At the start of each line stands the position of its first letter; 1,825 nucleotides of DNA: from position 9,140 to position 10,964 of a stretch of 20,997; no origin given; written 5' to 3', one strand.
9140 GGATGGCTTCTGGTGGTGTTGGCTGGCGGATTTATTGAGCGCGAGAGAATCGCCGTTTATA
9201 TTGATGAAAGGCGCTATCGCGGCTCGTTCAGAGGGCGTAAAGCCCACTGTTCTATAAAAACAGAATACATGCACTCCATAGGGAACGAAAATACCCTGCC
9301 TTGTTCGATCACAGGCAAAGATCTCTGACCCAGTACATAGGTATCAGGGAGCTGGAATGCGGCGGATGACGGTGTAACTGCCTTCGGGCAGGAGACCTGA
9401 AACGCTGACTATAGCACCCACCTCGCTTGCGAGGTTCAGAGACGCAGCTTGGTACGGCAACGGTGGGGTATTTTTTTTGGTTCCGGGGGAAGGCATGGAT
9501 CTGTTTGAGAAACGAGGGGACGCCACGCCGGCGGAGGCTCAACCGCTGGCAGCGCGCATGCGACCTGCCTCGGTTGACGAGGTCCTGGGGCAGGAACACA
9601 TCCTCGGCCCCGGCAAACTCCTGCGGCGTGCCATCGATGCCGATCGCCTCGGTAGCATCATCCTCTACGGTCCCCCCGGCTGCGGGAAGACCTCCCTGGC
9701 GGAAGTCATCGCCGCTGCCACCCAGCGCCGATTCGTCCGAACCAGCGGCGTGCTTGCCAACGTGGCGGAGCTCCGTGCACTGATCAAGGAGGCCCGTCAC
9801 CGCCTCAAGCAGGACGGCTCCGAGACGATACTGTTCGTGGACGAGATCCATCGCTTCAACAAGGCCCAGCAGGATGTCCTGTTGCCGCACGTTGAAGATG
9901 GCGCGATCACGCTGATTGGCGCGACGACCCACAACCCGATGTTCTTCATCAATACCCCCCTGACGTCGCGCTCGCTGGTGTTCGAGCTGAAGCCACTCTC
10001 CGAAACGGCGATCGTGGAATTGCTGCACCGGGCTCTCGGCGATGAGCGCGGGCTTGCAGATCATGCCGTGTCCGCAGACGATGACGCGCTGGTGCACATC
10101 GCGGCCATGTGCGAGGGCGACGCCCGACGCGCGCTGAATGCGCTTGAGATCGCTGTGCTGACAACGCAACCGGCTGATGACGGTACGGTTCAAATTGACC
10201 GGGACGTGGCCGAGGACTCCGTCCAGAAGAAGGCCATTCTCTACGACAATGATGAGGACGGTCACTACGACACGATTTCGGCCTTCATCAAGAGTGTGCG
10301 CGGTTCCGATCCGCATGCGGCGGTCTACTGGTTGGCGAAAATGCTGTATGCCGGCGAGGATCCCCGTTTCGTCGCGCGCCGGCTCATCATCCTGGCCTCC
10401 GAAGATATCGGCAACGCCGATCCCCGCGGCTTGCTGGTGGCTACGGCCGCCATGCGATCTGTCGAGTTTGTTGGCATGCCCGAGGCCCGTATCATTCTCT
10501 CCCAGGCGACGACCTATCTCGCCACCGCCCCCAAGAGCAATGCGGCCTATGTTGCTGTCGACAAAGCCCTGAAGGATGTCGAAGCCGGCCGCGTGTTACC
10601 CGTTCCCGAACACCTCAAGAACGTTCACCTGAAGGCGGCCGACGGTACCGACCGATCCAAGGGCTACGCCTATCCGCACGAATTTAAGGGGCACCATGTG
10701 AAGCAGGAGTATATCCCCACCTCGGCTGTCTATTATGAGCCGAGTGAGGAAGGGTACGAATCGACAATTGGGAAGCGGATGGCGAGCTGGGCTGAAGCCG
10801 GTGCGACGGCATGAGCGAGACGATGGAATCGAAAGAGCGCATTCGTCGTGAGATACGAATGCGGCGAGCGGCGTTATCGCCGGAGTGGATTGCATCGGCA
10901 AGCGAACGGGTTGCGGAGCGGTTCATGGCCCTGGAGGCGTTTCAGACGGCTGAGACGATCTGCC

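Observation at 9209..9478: Structured, terminator-ended RNA candidate upstream of rarA-ygfA: possible 6S/SsrS-like RNA or attenuator leader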

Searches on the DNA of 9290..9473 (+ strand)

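Call 16: build_rna_model(alignment_id=A1)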
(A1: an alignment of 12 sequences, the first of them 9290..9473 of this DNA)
Model R1 built from alignment A1 (12 sequences, 198 columns); structure: RNAalifold consensus.
model positions 182; base pairs 43; branch points 1; effective number of sequences 2.7; information 0.59 bits per position. Calibrated on 0.2 Mb of random sequence (short: E-values are rough).
structure used (alignment columns):
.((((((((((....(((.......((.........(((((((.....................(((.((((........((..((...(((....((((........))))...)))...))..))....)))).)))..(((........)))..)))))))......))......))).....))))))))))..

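Call 17: search_with_rna_model(model_id=R1, sources=[window, L001, L002, L003, L004, L005, L006, L007, L008, L009, L010, L011, L012, L013, L014, L015, L016, L017, L018, L019, L020, L021, L022, L023, L024, L025, L026, L027, L028, L029, L030, L031, L032, L033, L034, L035, L036, L037, L038, L039, L040, L041, L042, L043, L044, L045, L046, L047, L048, L049, L050, L051, L052, L053, L054, L055, L056, L057, L058, L059, L060, L061, L062, L063, L064, L065, L066, L067, L068, L069, L070, L071, L072, L073, L074, L075, L076, L077, L078, L079, L080], max_evalue=0.01, make_alignment=true)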
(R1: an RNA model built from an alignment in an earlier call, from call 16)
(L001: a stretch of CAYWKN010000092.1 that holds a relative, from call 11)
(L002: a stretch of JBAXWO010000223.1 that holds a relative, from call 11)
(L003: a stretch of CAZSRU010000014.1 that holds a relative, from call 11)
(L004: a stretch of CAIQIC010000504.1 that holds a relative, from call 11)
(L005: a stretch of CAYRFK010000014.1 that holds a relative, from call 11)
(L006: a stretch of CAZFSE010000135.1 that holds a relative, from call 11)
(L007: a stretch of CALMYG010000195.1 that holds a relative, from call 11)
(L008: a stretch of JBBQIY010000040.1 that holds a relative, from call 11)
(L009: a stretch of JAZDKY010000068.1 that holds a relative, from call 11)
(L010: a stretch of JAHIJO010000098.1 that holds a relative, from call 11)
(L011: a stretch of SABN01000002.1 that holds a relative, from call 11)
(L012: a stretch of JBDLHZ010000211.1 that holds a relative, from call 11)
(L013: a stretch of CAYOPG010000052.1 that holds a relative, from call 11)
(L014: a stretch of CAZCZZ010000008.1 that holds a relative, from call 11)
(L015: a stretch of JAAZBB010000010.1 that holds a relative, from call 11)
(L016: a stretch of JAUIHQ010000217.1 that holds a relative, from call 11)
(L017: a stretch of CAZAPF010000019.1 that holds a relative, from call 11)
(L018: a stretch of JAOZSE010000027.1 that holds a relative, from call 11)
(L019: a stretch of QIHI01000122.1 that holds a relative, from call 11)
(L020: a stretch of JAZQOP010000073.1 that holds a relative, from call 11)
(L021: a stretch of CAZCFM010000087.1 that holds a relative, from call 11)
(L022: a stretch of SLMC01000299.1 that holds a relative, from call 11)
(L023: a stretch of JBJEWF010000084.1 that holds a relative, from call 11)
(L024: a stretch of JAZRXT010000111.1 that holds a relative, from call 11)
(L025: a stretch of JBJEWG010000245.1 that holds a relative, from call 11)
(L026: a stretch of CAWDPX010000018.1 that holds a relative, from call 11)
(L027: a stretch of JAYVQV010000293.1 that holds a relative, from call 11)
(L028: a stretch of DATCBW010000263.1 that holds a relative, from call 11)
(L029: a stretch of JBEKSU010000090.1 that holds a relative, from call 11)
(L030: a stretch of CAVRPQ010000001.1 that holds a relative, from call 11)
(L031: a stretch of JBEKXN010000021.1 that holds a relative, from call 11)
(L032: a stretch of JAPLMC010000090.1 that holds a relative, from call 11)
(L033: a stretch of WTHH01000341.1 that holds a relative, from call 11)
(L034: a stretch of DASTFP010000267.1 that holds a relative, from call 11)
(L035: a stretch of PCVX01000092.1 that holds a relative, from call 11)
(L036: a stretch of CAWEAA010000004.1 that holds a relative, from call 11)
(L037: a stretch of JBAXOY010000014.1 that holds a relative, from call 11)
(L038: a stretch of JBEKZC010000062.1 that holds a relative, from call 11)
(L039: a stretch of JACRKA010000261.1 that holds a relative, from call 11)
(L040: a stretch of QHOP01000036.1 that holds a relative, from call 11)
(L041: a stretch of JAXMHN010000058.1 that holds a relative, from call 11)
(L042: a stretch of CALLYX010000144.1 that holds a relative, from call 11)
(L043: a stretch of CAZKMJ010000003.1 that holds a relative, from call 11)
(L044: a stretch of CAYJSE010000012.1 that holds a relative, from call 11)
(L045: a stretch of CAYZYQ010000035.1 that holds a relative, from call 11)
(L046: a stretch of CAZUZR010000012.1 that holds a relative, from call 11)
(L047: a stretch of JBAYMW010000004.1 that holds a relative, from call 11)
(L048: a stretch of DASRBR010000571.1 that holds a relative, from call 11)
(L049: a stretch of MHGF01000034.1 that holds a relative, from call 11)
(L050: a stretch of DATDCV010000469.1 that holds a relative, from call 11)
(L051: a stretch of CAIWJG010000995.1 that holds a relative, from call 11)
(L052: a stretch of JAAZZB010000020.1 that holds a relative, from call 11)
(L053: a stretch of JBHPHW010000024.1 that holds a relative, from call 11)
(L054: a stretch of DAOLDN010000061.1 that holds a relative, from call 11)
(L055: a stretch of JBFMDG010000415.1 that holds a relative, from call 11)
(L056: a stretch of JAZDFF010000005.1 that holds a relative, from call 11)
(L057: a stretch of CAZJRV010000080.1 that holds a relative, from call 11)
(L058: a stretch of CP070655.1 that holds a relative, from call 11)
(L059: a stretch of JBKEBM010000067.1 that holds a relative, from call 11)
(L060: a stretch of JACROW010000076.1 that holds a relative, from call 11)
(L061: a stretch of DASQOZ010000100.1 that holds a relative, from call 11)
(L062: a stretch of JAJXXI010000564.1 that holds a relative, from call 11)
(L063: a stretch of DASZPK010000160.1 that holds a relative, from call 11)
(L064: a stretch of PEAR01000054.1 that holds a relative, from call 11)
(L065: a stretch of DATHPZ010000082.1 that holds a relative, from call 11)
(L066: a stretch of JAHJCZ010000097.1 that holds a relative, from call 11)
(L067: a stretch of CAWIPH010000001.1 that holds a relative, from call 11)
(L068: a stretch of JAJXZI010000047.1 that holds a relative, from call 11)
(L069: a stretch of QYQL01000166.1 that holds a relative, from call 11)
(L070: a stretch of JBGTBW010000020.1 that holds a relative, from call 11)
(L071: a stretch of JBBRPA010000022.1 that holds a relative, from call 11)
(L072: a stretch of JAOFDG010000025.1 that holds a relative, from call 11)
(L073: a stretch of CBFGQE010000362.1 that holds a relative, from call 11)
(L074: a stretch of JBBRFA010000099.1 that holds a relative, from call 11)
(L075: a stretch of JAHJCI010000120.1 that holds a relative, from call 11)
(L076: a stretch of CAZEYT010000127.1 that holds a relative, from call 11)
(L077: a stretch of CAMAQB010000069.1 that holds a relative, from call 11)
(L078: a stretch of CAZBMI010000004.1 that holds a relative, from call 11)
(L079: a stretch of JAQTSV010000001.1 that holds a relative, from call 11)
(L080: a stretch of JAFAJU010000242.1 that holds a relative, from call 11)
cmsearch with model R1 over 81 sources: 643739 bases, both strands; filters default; matches with E-value up to 0.01: 61.
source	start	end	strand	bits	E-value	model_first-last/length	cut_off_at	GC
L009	3743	3926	+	174.2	1e-45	1-182/182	no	0.57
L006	3792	3977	+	164.4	4.8e-43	1-182/182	no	0.52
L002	660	841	+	161.8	2.6e-42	1-182/182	no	0.54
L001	2860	3040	+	158.5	2e-41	1-182/182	no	0.6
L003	3801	3982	+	150.5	3.2e-39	1-182/182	no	0.53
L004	3719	3909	+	150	4.4e-39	1-182/182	no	0.58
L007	3788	3970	+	147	2.9e-38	1-182/182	no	0.57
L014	3788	3969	+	145.6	7.1e-38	1-182/182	no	0.55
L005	3752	3929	+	145.1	9.6e-38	1-182/182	no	0.6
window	9290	9473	+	141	1.3e-36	1-182/182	no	0.55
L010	3803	3982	+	136.9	1.6e-35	1-182/182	no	0.54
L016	3788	3973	+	127.1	8.3e-33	1-182/182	no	0.52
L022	3824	3999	+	122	2.1e-31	1-182/182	no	0.52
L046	3764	3948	+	72.6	6.7e-18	1-182/182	no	0.4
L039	3699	3881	+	66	4.4e-16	1-182/182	no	0.53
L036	3643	3823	+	64.7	1e-15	1-182/182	no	0.51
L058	3748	3934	+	64.5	1.2e-15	1-182/182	no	0.49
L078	3684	3867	+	63.7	1.8e-15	1-182/182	no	0.48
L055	103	285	+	59.9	2.1e-14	1-182/182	no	0.51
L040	2415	2597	+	59.2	3.3e-14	1-182/182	no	0.5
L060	1257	1418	+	58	7e-14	1-182/182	no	0.48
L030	3662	3842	+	57.8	7.8e-14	1-182/182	no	0.54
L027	325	507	+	56.6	1.6e-13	1-182/182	no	0.52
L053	3796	3982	+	54.9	4.9e-13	1-182/182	no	0.44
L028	2224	2401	+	54.7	5.4e-13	1-182/182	no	0.51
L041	3408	3591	+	54.2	7.3e-13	1-182/182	no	0.47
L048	2218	2398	+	53.3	1.3e-12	1-182/182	no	0.45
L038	925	1105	+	52.7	2e-12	1-182/182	no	0.52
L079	3636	3793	+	51.9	3.1e-12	1-182/182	no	0.44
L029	3742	3922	+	50.1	1e-11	1-182/182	no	0.52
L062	1029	1207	+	49.9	1.1e-11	1-182/182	no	0.5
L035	3791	3974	+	49.5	1.4e-11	1-182/182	no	0.65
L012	1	164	+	49.2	1.7e-11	23-182/182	5'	0.51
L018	3775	3928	+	48.9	2.1e-11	1-182/182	no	0.49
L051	3655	3835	+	48.4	2.9e-11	1-182/182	no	0.5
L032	1214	1399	+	47.5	5.1e-11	1-182/182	no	0.44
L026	3691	3871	+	46.6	8.8e-11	1-182/182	no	0.51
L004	3718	3908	-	45.4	2e-10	1-182/182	no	0.58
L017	3740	3929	+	44.5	3.5e-10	1-182/182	no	0.53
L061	3660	3838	+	43.8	5.5e-10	1-182/182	no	0.53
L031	3673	3853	+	42.7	1.1e-09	1-182/182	no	0.51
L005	3751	3928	-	40.9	3.3e-09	1-182/182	no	0.6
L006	3791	3976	-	37.5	2.8e-08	1-182/182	no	0.52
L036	104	277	+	37.1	3.7e-08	1-182/182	no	0.52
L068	3709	3888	+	36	7.2e-08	1-182/182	no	0.53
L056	3606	3761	+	34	2.6e-07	1-182/182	no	0.46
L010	3802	3981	-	33.9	2.7e-07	1-182/182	no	0.54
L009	3742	3925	-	33.6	3.4e-07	1-182/182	no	0.57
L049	3764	3922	+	32.3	7.3e-07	1-182/182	no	0.53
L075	647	804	+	31.7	1.1e-06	1-182/182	no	0.47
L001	2859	3039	-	31.7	1.1e-06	1-182/182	no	0.6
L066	3800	3952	+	31.3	1.4e-06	1-182/182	no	0.48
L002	659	840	-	31.1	1.6e-06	1-182/182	no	0.54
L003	3800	3981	-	30.5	2.4e-06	1-182/182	no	0.53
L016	3787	3972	-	26.1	3.8e-05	1-182/182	no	0.52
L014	3787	3968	-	23.9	0.00015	1-182/182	no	0.55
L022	3823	3998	-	22.7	0.00031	1-182/182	no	0.53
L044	3805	3997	+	22.5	0.00036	1-182/182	no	0.6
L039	3698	3880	-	18.4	0.0048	1-182/182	no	0.53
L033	397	575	+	18.2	0.0053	1-182/182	no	0.5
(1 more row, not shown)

Alignment A2: 61 matches aligned to the model, 379 columns, each read 5' to 3' on its own strand. Consensus structure (alignment columns), stored with it:
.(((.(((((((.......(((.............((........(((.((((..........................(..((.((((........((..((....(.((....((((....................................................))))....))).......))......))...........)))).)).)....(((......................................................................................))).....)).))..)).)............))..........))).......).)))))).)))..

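Call 18: search_with_rna_model(model_id=R1, sources=[window, L001, L002, L003, L004, L005, L006, L007, L009, L010, L014, L016, L022, L046, L039, L036, L058, L078, L055, L040, L060, L030, L027, L053, L028, L041, L048, L038, L079, L029, L062, L035, L018, L051, L032, L026], max_evalue=1e-11, make_alignment=true)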
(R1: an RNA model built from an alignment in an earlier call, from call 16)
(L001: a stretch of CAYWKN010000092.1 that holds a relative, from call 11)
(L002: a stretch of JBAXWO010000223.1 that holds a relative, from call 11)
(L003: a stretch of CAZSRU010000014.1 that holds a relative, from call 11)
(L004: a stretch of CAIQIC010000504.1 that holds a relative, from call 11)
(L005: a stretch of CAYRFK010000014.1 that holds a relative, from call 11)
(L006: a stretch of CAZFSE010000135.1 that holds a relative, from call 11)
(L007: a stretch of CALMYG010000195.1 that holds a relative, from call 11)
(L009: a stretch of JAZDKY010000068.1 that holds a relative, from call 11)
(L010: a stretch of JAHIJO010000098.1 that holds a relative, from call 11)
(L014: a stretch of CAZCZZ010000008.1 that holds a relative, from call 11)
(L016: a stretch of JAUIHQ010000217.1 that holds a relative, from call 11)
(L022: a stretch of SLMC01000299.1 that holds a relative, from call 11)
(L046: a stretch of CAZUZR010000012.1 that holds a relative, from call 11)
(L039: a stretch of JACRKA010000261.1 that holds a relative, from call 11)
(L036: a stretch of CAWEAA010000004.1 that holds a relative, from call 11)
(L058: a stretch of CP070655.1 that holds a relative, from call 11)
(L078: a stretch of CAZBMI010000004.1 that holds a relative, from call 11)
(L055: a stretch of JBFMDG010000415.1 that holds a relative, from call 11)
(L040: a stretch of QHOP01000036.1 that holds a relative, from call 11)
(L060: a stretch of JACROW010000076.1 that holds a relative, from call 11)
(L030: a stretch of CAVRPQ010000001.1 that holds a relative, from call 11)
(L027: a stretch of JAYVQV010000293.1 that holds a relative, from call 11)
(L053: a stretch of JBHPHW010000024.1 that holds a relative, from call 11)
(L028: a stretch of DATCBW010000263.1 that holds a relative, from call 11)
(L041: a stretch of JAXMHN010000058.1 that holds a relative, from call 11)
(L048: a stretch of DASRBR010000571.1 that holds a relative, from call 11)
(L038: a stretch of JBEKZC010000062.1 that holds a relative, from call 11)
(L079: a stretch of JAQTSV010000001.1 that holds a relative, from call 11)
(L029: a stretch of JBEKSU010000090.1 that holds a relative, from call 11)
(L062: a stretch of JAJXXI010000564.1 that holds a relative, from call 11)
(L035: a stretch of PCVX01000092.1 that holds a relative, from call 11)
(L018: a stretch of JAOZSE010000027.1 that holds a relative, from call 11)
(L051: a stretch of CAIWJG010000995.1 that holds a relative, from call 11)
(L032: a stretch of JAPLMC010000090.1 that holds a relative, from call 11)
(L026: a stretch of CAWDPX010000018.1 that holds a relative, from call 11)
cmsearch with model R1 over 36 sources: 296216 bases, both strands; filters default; matches with E-value up to 1e-11: 33.
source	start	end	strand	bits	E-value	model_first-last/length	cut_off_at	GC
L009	3743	3926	+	174.2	4.8e-46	1-182/182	no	0.57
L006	3792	3977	+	164.4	2.2e-43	1-182/182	no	0.52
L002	660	841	+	161.8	1.2e-42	1-182/182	no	0.54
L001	2860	3040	+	158.5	9.4e-42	1-182/182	no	0.6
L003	3801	3982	+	150.5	1.5e-39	1-182/182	no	0.53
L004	3719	3909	+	150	2e-39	1-182/182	no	0.58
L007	3788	3970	+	147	1.3e-38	1-182/182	no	0.57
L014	3788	3969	+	145.6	3.3e-38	1-182/182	no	0.55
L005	3752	3929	+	145.1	4.4e-38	1-182/182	no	0.6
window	9290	9473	+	141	5.9e-37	1-182/182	no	0.55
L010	3803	3982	+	136.9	7.5e-36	1-182/182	no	0.54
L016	3788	3973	+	127.1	3.8e-33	1-182/182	no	0.52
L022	3824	3999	+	122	9.5e-32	1-182/182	no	0.52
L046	3764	3948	+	72.6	3.1e-18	1-182/182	no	0.4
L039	3699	3881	+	66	2e-16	1-182/182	no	0.53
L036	3643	3823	+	64.7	4.7e-16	1-182/182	no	0.51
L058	3748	3934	+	64.5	5.3e-16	1-182/182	no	0.49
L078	3684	3867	+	63.7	8.4e-16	1-182/182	no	0.48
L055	103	285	+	59.9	9.4e-15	1-182/182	no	0.51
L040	2415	2597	+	59.2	1.5e-14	1-182/182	no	0.5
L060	1257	1418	+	58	3.2e-14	1-182/182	no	0.48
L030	3662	3842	+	57.8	3.6e-14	1-182/182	no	0.54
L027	325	507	+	56.6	7.6e-14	1-182/182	no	0.52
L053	3796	3982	+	54.9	2.2e-13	1-182/182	no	0.44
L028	2224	2401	+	54.7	2.5e-13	1-182/182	no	0.51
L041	3408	3591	+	54.2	3.4e-13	1-182/182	no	0.47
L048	2218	2398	+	53.3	6e-13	1-182/182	no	0.45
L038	925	1105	+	52.7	9.2e-13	1-182/182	no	0.52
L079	3636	3793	+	51.9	1.4e-12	1-182/182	no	0.44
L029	3742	3922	+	50.1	4.6e-12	1-182/182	no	0.52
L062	1029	1207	+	49.9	5.2e-12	1-182/182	no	0.5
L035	3791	3974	+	49.5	6.6e-12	1-182/182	no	0.65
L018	3775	3928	+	48.9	9.6e-12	1-182/182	no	0.49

Alignment A3: 33 matches aligned to the model, 238 columns, each read 5' to 3' on its own strand. Consensus structure (alignment columns), stored with it:
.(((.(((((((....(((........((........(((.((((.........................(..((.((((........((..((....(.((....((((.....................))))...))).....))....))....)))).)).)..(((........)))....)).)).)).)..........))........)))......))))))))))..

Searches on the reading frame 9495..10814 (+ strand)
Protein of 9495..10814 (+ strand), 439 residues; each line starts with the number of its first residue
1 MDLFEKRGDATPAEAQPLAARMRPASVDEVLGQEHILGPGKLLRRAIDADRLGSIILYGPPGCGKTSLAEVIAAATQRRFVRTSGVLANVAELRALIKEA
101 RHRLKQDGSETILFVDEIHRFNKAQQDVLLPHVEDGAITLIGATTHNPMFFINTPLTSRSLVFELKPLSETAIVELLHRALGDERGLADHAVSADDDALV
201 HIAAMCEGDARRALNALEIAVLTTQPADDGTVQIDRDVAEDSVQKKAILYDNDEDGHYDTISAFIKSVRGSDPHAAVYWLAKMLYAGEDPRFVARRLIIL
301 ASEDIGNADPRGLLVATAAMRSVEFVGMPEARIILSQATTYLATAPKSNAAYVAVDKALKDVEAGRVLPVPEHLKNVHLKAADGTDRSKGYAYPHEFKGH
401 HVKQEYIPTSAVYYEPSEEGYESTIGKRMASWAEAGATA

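Call 9: search_protein_families(library=pfam, proteins=[window:9495-10814:+])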
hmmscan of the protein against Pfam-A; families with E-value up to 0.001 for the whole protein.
window:9495-10814:+ (439 aa): 13 families
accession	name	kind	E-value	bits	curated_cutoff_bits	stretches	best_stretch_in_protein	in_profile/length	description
PF12002.13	MgsA_C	-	4.3e-65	219.1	27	1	270-432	1-166/167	MgsA AAA+ ATPase C terminal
PF16193.11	AAA_assoc_2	-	5e-28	97.6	34.3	1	190-269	3-81/81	AAA C-terminal domain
PF05496.18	RuvB_N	-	7.4e-17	62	27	1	22-141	1-116/159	Holliday junction DNA helicase RuvB P-loop domain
PF00004.35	AAA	-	1.8e-16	61.2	21.2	1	55-159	1-122/131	ATPase family associated with various cellular activities (AAA)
PF07728.20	AAA_5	-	1.6e-08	35.1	22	1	55-140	2-97/139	AAA domain (dynein-related subfamily)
PF13191.12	AAA_16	-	2.4e-07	31.9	32.6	1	45-81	14-56/167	AAA ATPase domain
PF13173.12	AAA_14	-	2.6e-06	27.9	27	1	55-169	5-124/129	AAA domain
PF00158.32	Sigma54_activat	-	1.6e-05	25.1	20.2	0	106-147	90-131/168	Sigma-54 interaction domain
PF01078.27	Mg_chelatase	-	2.7e-05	24.1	20.3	0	54-73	24-43/207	Magnesium chelatase, subunit ChlI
PF07724.20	AAA_2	-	0.00016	22.2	27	1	51-139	2-105/166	AAA domain (Cdc48 subfamily)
PF13401.12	AAA_22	-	0.00019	22.2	27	0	53-79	6-32/130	AAA domain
PF20720.3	nSTAND3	-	0.00023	21.3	27.2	1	53-118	18-74/155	Novel STAND NTPase 3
PF07726.17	AAA_3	-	0.00068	20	27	0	55-151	2-104/131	ATPase family associated with various cellular activities (AAA)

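Call 11: find_related_loci(query=window:9495-10814:+, collection=genome_contigs, flank=4000)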
Query window:9495-10814:+ (439 aa) in genome_contigs; peptide patterns used: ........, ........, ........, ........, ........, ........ (x = any residue, [..] = any of these).
600 stretches matched a pattern (row limit reached: there are more); 599 encode a relative of the query (tblastn E <= 1e-3); the best 80 are kept; 80 distinct loci.
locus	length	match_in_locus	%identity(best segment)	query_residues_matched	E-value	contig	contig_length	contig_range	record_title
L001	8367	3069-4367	75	1-434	0e+0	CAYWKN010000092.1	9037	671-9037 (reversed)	MAG TPA_asm: uncultured Verrucomicrobiota bacterium isolate SRP098346_co1_403 genome assembly, contig: NODE_10193_length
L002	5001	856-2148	70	1-432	0e+0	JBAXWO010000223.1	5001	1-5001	MAG: bacterium isolate ELA715 MAG715_223, whole genome shotgun sequence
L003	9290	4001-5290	73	1-429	0e+0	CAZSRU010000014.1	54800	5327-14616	MAG TPA_asm: uncultured Victivallales bacterium isolate binchicken_co113_231 genome assembly, contig: NODE_636_length_54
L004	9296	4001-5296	71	1-432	0e+0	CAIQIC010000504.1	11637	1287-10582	MAG: uncultured Lentisphaerae bacterium isolate AlinenSedimentsCore2_bin-2051 genome assembly, contig: bin-2051:504/573,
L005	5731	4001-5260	73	11-432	0e+0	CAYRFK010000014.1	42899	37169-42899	MAG TPA_asm: uncultured Verrucomicrobiota bacterium isolate SRP272421_co4_497 genome assembly, contig: NODE_1469_length_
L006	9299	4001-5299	68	1-432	0e+0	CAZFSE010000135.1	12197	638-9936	MAG TPA_asm: uncultured Verrucomicrobiota bacterium isolate binchicken_co269_230 genome assembly, contig: NODE_5136_leng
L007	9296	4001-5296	69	1-434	0e+0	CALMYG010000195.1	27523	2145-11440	MAG TPA_asm: uncultured Verrucomicrobia bacterium isolate SRR2107179_bin.42_CONCOCT_v1.1_MAG genome assembly, contig: ER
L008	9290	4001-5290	67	2-432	0e+0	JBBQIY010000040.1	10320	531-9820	MAG: Kiritimatiellia bacterium isolate Co_metawrap_785 Cmw_785_k141_25593729_length_10320_cov_7.9016, whole genome shotg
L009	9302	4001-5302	68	1-429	0e+0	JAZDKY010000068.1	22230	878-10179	MAG: bacterium isolate MEGAHIT-group-0.556 k141_18450627, whole genome shotgun sequence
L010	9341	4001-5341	67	1-432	0e+0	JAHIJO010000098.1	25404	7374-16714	MAG: Verrucomicrobia bacterium isolate KR13_Ju.mb.40 KR13_Ju.mb.40_k141_125445, whole genome shotgun sequence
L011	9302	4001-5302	67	2-432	0e+0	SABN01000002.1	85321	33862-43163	MAG: Opitutia bacterium isolate INTA.CYC.094 contig-100_142, whole genome shotgun sequence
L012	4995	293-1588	67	1-432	0e+0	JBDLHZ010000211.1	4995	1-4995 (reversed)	MAG: Verrucomicrobiota bacterium isolate MAG007 MAG007_211, whole genome shotgun sequence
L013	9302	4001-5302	66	2-436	0e+0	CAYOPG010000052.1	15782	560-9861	MAG TPA_asm: uncultured Lentisphaerales bacterium isolate binchicken_co39_454 genome assembly, contig: NODE_9030_length_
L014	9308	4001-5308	66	1-433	0e+0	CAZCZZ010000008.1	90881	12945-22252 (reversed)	MAG TPA_asm: uncultured Verrucomicrobiota bacterium isolate SRP173033_co1_366 genome assembly, contig: NODE_324_length_9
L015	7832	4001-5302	67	2-432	0e+0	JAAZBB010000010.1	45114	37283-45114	MAG: Lentisphaerae bacterium isolate AS06rmzACSIP_509 29835_AS06, whole genome shotgun sequence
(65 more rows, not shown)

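Call 32: find_encoding_contigs(protein=window:9495-10814:+, flank=3000, max_places=3)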
Protein window:9495-10814:+ (439 aa): 24 contigs read that carry it; 3 places shown.
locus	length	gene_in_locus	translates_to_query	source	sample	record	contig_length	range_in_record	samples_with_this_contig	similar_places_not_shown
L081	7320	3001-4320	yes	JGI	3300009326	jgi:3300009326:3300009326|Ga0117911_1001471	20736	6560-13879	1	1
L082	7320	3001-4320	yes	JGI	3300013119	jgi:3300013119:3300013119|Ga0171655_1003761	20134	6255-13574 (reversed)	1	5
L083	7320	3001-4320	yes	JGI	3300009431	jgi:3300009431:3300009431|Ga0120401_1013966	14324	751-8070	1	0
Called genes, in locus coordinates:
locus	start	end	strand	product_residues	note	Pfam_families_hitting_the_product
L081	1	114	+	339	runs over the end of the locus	PF02912:Phe_tRNA-synt_N, PF01409:tRNA-synt_2d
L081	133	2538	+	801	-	PF01588:tRNA_bind, PF03483:B3_4, PF03484:B5, PF17759:tRNA_synthFbeta, PF03147:FDX-ACB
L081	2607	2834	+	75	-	-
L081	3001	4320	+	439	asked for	PF05496:RuvB_N, PF00158:Sigma54_activat (faint), PF13191:AAA_16 (faint), PF00004:AAA, PF07728:AAA_5 (weak), PF13173:AAA_14 (weak), PF16193:AAA_assoc_2, PF12002:MgsA_C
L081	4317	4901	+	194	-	PF01812:5-FTHF_cyc-lig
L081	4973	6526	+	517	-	PF12072:RNase_Y_N, PF00013:KH_1, PF01966:HD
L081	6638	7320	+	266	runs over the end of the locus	PF13277:YmdB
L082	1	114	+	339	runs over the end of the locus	PF02912:Phe_tRNA-synt_N, PF01409:tRNA-synt_2d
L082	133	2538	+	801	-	PF01588:tRNA_bind, PF03483:B3_4, PF03484:B5, PF17759:tRNA_synthFbeta, PF03147:FDX-ACB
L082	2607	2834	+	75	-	-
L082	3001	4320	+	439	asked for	PF05496:RuvB_N, PF00158:Sigma54_activat (faint), PF13191:AAA_16 (faint), PF00004:AAA, PF07728:AAA_5 (weak), PF13173:AAA_14 (weak), PF16193:AAA_assoc_2, PF12002:MgsA_C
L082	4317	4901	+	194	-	PF01812:5-FTHF_cyc-lig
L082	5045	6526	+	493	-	PF12072:RNase_Y_N, PF00013:KH_1, PF01966:HD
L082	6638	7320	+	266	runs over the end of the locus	PF13277:YmdB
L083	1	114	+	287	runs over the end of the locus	?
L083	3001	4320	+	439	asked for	PF05496:RuvB_N, PF00158:Sigma54_activat (faint), PF13191:AAA_16 (faint), PF00004:AAA, PF07728:AAA_5 (weak), PF13173:AAA_14 (weak), PF16193:AAA_assoc_2, PF12002:MgsA_C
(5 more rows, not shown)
